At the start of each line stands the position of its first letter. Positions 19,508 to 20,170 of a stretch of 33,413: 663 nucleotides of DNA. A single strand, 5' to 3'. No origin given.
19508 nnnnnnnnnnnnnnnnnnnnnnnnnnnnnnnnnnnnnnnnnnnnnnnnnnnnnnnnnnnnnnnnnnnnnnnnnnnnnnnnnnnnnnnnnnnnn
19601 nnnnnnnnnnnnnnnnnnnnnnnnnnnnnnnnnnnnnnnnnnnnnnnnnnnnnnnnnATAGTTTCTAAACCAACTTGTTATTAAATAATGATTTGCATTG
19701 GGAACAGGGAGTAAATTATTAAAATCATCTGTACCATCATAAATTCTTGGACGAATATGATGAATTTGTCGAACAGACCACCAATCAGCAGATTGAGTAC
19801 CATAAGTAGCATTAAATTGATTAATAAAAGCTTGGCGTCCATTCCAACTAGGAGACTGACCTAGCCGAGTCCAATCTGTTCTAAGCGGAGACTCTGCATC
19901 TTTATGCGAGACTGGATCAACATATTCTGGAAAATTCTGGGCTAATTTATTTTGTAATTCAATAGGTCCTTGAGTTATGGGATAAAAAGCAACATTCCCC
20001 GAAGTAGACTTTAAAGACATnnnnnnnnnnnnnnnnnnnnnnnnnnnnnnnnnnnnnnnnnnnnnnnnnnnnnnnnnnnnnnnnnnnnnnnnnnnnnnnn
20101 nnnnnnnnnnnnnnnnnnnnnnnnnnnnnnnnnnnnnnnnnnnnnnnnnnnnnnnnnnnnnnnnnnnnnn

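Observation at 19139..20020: Orphan nuclease-toxin module with a SUKH immunity gene inside a plasmid adhesin island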

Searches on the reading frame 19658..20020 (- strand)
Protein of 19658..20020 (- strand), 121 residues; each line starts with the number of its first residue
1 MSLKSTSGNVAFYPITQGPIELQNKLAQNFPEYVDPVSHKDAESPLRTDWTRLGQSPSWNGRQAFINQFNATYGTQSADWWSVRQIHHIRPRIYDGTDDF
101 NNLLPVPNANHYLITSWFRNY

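Call 3: search_protein_families(library=pfam, proteins=[window:19658-20020:-], max_evalue=1)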
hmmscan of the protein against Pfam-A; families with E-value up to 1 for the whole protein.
window:19658-20020:- (121 aa): 2 families
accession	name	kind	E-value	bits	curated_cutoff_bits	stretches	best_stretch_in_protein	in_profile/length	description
PF01844.29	HNH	-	0.014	15.9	21.4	1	85-103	15-33/47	HNH endonuclease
PF18401.7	Thioredoxin_13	-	0.16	12.3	26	1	19-52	31-64/136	Thioredoxin-like domain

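Call 4: search_protein_families(library=ncbifam, proteins=[window:19658-20020:-], max_evalue=1)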
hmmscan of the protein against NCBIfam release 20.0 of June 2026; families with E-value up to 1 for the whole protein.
window:19658-20020:- (121 aa): 1 family
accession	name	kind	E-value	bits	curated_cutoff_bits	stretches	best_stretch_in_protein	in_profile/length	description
NF040563.1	guided_IscB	equivalog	0.033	13.3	175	1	85-108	206-229/314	RNA-guided endonuclease IscB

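Call 7: find_homologous_proteins(query=window:19658-20020:-)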
Query window:19658-20020:- (121 aa): 12 proteins with E <= 0.001 among 12 candidates.
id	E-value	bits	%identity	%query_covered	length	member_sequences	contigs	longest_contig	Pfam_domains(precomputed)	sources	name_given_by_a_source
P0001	1.3e-78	279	99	100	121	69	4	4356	-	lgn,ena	-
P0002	5.0e-77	274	98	99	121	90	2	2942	-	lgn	-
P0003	1.8e-74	266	95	98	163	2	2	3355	-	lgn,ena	-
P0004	1.4e-73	263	93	100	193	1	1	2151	-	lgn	-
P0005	9.3e-69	247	95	92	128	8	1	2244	-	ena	-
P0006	2.1e-58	214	88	83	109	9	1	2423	-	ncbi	ncbi:HNH endonuclease, partial [Limosilactobacillus fermentum]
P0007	5.0e-37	145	100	55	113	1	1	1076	-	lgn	-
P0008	1.9e-35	140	97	55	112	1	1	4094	-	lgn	-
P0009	6.9e-28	115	93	45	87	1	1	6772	-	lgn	-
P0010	4.4e-27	113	82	55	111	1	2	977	-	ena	-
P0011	2.7e-20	91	95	35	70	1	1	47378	-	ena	-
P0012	3.9e-9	55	100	25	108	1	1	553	-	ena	-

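Call 21: search_protein_representatives(protein=window:19658-20020:-)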
Query: 121 residues. Proteins with E-value up to 0.001 (for the whole library): 209; up to 1e-10: 43; up to 1e-30: 7. The best 150 are listed.
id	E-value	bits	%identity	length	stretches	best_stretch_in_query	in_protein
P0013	4.7e-53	194.9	70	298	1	3-121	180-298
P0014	1.7e-37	144.6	59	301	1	7-121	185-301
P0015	4.0e-37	143.4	56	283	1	8-121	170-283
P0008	6.1e-36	139.6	97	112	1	1-66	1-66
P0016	6.1e-36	139.6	54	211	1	9-121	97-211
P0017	1.9e-35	138.0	53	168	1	4-121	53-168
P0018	6.9e-32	126.5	56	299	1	19-121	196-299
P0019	1.2e-29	119.2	47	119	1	8-121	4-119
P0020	2.1e-29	118.4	51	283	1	8-121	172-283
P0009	2.2e-28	115.2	93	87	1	68-121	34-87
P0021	2.0e-27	112.1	98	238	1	4-58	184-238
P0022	1.9e-26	108.9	50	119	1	22-121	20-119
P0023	5.7e-26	107.3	49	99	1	23-121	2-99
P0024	1.2e-25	106.3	92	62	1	72-121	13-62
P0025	4.0e-24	101.4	44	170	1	5-121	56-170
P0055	2.1e-10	57.0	39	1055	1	21-121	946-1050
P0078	9.1e-09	51.7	36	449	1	22-121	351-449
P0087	3.7e-08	49.8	43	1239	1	22-121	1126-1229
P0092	1.0e-07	48.3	42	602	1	60-119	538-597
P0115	4.1e-06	43.1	40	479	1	20-121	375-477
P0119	5.0e-06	42.9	35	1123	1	19-121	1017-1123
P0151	5.5e-05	39.5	35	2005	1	23-121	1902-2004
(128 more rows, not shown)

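Call 29: search_solved_structures(query=A1, max_evalue=1, show_alignments=2)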
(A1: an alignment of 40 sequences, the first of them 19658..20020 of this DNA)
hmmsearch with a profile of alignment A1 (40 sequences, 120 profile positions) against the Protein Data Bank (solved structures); distinct sequences matched with E-value up to 1: 21.
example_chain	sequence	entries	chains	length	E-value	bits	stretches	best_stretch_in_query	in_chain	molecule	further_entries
9sjn_A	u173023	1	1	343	8.8e-06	29.3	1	59-120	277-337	Cas8f fusion with HNH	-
8ydb_J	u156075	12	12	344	8.9e-06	29.3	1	59-120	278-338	Cas8f fusion with HNH | HNH endonuclease | a protein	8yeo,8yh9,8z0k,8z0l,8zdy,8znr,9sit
8w1p_G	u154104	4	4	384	1e-05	29.1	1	59-120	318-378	Cas8 | Cas8f fusion with HNH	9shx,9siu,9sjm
6me0_C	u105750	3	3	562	0.00036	24.1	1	83-114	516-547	Maturase reverse transcriptase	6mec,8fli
8cm0_A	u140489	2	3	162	0.0043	20.6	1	57-106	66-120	Rhs-family protein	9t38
9k2z_A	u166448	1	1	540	0.0075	19.9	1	75-112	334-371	HfmIscB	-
8zq9_B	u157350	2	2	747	0.026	18.1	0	72-104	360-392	a protein | HNH nuclease domain-containing protein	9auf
8w2z_A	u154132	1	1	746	0.026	18.1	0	72-104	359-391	HNH nuclease domain-containing protein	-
4uhp_A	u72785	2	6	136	0.027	18.1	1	78-113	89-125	LARGE COMPONENT OF PYOCIN AP41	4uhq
2jb0_B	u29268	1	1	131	0.097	16.3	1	40-113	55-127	COLICIN E7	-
3zfk_A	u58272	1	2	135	0.1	16.2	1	40-113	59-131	COLICIN-E7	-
1pt3_A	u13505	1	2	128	0.11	16.2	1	40-113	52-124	Colicin E7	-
1mz8_B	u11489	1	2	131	0.12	16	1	40-113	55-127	Colicin E7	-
1m08_A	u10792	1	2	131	0.12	16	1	40-113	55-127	Colicin E7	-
3fbd_A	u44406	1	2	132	0.12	16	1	49-113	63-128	Colicin-E7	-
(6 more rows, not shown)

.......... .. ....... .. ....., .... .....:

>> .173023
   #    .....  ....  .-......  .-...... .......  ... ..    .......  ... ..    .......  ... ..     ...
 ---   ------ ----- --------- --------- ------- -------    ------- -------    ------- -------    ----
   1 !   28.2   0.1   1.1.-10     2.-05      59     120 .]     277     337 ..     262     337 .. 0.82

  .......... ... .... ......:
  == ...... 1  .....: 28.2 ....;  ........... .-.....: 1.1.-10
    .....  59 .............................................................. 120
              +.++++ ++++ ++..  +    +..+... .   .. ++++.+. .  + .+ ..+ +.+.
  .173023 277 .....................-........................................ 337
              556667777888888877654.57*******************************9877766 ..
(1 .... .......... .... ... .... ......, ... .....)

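Call 30: search_protein_families(library=pfam, alignment_id=A1, max_evalue=0.1)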
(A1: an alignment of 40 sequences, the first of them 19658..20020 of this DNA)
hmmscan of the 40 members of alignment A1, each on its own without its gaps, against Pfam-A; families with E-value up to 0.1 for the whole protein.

A. member 1, window:19658-20020:- (121 aa): 1 family
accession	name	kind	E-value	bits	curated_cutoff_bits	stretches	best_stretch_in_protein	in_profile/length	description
PF01844.29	HNH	-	0.014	15.9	21.4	1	85-103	15-33/47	HNH endonuclease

B. families by the number of members that match (of 40 scanned): 9 families
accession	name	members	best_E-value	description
PF01844.29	HNH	39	1.4e-05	HNH endonuclease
PF13395.12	HNH_4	13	0.00064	HNH endonuclease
PF14279.12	HNH_5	13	0.0066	HNH endonuclease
PF13391.12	HNH_2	8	0.005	HNH endonuclease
PF13930.12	Endonuclea_NS_2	2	0.014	DNA/RNA non-specific endonuclease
PF00848.25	Ring_hydroxyl_A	1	0.043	Ring hydroxylating alpha subunit (catalytic domain)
PF02198.23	SAM_PNT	1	0.046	Sterile alpha motif (SAM)/Pointed domain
PF23825.1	DUF7195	1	0.056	Family of unknown function (DUF7195)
PF10765.14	Phage_P22_NinX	1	0.073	Bacteriophage P22, NinX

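Call 34: find_encoding_contigs(protein=P0014, flank=4000, max_places=2)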
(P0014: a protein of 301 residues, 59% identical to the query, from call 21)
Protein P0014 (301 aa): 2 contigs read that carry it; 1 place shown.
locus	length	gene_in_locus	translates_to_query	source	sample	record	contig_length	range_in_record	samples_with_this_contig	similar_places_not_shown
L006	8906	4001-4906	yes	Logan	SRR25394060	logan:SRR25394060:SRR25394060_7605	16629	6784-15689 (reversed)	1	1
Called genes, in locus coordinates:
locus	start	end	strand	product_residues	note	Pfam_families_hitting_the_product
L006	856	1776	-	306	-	-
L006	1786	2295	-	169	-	-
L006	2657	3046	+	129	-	-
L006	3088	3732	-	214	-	-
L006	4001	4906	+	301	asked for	-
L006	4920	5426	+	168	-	PF09346:SMI1_KNR4 (weak)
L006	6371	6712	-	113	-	-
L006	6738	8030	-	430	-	PF00817:IMS, PF11798:IMS_HHH, PF21999:IMS_HHH_1 (weak), PF11799:IMS_C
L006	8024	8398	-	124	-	-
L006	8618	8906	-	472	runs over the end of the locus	-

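Call 36: find_encoding_contigs(protein=P0013, flank=4000, max_places=2)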
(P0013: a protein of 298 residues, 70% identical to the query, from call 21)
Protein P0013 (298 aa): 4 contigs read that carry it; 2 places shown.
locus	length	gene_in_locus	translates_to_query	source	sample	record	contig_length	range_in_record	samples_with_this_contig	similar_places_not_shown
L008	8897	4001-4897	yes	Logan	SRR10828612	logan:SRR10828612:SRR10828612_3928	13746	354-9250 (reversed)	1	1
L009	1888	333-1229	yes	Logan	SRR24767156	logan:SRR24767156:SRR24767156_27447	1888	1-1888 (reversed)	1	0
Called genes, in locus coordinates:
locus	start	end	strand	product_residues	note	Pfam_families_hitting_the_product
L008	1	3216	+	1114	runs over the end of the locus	PF08481:GBS_Bsp-like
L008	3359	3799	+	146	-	PF00436:SSB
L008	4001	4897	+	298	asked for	-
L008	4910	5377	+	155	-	PF09346:SMI1_KNR4 (weak)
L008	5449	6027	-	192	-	-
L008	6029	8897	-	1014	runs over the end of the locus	PF08363:GbpC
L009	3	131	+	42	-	?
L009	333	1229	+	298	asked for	-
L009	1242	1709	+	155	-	PF09346:SMI1_KNR4 (weak)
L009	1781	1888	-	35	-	?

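Call 72: search_protein_families(library=pfam, proteins=[P0087, P0055, P0119, P0151, P0115, P0092, P0078], max_evalue=0.001)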
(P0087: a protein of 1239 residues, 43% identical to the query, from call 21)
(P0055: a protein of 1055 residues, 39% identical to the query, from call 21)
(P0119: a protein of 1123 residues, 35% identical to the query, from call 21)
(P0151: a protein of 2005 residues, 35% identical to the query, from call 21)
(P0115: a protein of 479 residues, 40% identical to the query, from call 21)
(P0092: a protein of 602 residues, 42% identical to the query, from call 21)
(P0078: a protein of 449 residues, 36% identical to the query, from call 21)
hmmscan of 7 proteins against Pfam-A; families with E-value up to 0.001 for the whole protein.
P0087 (1239 aa): 2 families
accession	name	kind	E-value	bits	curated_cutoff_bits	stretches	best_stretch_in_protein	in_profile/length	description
PF00082.27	Peptidase_S8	-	8.6e-56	189.8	21.8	1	75-327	2-272/288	Subtilase family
PF00041.27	fn3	-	1.2e-05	25.8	25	0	441-513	6-73/84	Fibronectin type III domain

P0055 (1055 aa): 0 families

P0119 (1123 aa): 4 families
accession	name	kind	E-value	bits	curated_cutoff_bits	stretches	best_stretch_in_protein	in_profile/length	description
PF05593.20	RHS_repeat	-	3.2e-28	97.9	22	2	409-444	1-34/38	RHS Repeat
PF07591.16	PT-HINT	-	6.9e-20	72.1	27.7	1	872-999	5-136/137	Pretoxin HINT domain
PF05203.21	Hom_end_hint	-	6e-06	26.8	32.1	1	863-920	2-54/228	Hom_end-associated Hint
PF01079.26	Hint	-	1.6e-05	25.1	29.7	1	851-912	2-61/213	Hint module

P0151 (2005 aa): 2 families
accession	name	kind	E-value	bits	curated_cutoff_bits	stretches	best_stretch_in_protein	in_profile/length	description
PF05593.20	RHS_repeat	-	1.6e-143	465.4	22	18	1285-1321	1-37/38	RHS Repeat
PF20148.4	DUF6531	-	5.7e-19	68.7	24.1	1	512-584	2-74/74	Domain of unknown function (DUF6531)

P0115 (479 aa): 0 families

P0092 (602 aa): 1 family
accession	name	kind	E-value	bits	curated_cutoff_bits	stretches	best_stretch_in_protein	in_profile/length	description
PF01844.29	HNH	-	0.00034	21.1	21.4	1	563-593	15-45/47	HNH endonuclease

P0078 (449 aa): 0 families

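Call 79: search_protein_families(library=pfam, alignment_id=A3, max_evalue=0.001)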
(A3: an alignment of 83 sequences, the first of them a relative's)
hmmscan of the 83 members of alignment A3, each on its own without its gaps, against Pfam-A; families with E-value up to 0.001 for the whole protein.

A. member 1, P0013 (298 aa): 0 families

B. families by the number of members that match (of 83 scanned): 2 families
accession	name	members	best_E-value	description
PF01844.29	HNH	38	5.9e-06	HNH endonuclease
PF14449.11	PT-TG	1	4.8e-17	Pre-toxin TG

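Call 89: search_protein_families(library=padloc, proteins=[window:19658-20020:-], max_evalue=0.01)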
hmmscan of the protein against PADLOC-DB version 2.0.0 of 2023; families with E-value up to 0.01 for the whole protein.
window:19658-20020:- (121 aa): 0 families

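Call 90: predict_structure(alignment_id=A4)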
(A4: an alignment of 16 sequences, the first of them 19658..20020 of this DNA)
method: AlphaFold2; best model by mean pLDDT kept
length: 121 residues; sequences in the alignment: 16
mean_pLDDT: 56.6   pTM: 0.43
mean pLDDT of the five models: 56.6, 53.4, 51.5, 45.6, 42.6
residues with pLDDT >= 90: 1; 70-90: 30; 50-70: 34; < 50: 56
segments of 3 or more residues with pLDDT < 50: 1-6, 8-13, 24-26, 30-45, 50-58, 91-99, 116-121
pLDDT, mean of each block of 10 residues (from residue 1): 39 52 49 44 49 47 80 85 73 44 68 52 36
secondary structure, 60 per line:
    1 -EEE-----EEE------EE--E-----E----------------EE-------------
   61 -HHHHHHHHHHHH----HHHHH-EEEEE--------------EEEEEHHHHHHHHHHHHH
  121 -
elements in order: E2-4 E10-12 H62-73 H78-82 E84-88 E103-107 H108-120
